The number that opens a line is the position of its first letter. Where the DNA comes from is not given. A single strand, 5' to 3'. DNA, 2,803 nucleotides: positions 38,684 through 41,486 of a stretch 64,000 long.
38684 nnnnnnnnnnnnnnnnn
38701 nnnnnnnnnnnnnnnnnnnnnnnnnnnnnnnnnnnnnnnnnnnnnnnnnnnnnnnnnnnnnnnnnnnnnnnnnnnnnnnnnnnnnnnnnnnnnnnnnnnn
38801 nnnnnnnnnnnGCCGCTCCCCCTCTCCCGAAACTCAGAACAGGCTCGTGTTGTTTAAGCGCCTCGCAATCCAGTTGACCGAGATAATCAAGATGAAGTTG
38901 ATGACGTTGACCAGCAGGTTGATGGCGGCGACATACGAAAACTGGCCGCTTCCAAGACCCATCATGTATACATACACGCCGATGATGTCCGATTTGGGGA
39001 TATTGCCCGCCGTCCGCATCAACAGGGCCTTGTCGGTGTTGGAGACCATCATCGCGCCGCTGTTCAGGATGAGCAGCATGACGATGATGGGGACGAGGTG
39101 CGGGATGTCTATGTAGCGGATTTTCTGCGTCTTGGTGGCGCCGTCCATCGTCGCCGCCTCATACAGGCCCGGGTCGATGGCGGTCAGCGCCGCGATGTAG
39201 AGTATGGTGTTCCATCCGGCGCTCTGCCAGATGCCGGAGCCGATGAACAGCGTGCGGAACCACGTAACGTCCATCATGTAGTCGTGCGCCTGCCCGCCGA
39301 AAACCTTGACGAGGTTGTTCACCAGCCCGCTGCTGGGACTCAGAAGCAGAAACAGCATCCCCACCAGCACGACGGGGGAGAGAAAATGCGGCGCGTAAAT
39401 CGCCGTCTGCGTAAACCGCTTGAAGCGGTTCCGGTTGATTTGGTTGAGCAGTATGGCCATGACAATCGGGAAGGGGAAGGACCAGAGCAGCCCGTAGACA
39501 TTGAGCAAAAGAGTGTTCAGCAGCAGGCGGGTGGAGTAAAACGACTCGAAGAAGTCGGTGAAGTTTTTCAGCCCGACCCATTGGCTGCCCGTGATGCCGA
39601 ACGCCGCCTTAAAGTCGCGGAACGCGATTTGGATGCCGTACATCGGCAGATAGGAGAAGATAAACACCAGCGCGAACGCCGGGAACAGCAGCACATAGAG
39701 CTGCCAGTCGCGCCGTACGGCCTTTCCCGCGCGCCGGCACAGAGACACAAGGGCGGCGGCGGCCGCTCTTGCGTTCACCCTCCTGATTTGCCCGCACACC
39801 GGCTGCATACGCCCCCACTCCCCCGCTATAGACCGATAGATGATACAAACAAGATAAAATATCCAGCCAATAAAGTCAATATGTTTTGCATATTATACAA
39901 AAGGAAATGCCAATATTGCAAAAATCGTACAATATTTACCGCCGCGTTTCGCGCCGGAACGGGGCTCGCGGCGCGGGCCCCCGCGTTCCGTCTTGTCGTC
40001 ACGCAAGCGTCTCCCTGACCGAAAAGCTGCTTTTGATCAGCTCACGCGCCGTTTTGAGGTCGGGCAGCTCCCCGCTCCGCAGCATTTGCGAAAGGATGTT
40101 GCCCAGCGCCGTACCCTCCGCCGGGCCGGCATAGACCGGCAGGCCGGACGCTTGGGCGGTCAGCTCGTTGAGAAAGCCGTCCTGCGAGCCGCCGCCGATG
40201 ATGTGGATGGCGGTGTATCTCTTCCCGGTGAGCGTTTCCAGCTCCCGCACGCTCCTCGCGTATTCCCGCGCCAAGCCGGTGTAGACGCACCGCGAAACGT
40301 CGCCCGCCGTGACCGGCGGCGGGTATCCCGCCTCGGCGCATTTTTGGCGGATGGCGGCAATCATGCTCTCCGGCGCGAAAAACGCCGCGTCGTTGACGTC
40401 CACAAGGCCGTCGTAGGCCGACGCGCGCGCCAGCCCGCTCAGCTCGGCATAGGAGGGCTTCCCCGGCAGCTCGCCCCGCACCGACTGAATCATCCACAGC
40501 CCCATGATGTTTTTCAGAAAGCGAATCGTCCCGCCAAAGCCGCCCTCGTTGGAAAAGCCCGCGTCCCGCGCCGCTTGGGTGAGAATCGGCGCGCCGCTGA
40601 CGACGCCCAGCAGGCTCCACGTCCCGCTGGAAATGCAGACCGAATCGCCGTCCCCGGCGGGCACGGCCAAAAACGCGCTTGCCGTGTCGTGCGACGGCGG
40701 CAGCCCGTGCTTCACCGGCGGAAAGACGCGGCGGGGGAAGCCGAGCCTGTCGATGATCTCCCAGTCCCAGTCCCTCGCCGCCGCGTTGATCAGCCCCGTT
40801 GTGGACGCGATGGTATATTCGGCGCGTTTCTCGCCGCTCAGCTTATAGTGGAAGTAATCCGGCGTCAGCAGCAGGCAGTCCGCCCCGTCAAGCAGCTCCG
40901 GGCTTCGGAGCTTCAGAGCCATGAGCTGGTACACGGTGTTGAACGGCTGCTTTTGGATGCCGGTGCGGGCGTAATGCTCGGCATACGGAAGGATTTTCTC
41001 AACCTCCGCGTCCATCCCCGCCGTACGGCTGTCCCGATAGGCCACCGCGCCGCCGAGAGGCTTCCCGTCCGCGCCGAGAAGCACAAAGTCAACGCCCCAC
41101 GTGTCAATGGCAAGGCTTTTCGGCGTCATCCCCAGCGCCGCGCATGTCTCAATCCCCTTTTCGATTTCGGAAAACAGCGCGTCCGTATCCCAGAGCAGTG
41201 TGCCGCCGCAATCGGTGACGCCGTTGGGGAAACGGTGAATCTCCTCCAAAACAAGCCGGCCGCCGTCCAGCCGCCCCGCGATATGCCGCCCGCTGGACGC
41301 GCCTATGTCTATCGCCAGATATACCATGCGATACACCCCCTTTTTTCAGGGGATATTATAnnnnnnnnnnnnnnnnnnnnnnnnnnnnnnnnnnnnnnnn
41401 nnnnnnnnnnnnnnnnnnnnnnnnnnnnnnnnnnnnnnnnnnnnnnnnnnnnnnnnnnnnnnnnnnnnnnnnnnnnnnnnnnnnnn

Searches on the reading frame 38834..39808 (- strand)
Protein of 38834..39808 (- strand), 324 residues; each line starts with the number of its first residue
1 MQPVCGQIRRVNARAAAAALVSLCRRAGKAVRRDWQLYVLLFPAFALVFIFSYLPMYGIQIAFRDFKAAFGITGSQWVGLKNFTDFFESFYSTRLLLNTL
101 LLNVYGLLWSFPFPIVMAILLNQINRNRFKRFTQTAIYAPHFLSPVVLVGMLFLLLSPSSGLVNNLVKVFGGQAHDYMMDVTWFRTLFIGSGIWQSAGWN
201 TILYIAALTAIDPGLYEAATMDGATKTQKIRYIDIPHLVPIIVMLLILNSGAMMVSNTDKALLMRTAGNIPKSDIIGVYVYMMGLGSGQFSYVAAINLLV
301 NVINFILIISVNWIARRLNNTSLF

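Call 51: search_protein_families(library=pfam, proteins=[window:38834-39808:-], max_evalue=0.001)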
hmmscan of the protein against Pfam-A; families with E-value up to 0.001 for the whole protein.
window:38834-39808:- (324 aa): 1 family
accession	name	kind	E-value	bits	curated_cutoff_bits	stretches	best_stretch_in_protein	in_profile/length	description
PF00528.27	BPD_transp_1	-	1.3e-14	54.8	26.4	1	111-319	2-183/184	Binding-protein-dependent transport system inner membrane component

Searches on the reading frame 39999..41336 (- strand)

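Call 51: search_protein_families(library=pfam, proteins=[window:39999-41336:-], max_evalue=0.001)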
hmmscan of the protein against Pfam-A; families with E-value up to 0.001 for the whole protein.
window:39999-41336:- (445 aa): 2 families
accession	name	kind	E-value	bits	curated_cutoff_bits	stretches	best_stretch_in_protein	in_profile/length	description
PF00370.27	FGGY_N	-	4e-26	92.5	28.8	1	5-211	1-209/245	FGGY family of carbohydrate kinases, N-terminal domain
PF02782.22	FGGY_C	-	1.7e-25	90.4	27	1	234-418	2-195/198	FGGY family of carbohydrate kinases, C-terminal domain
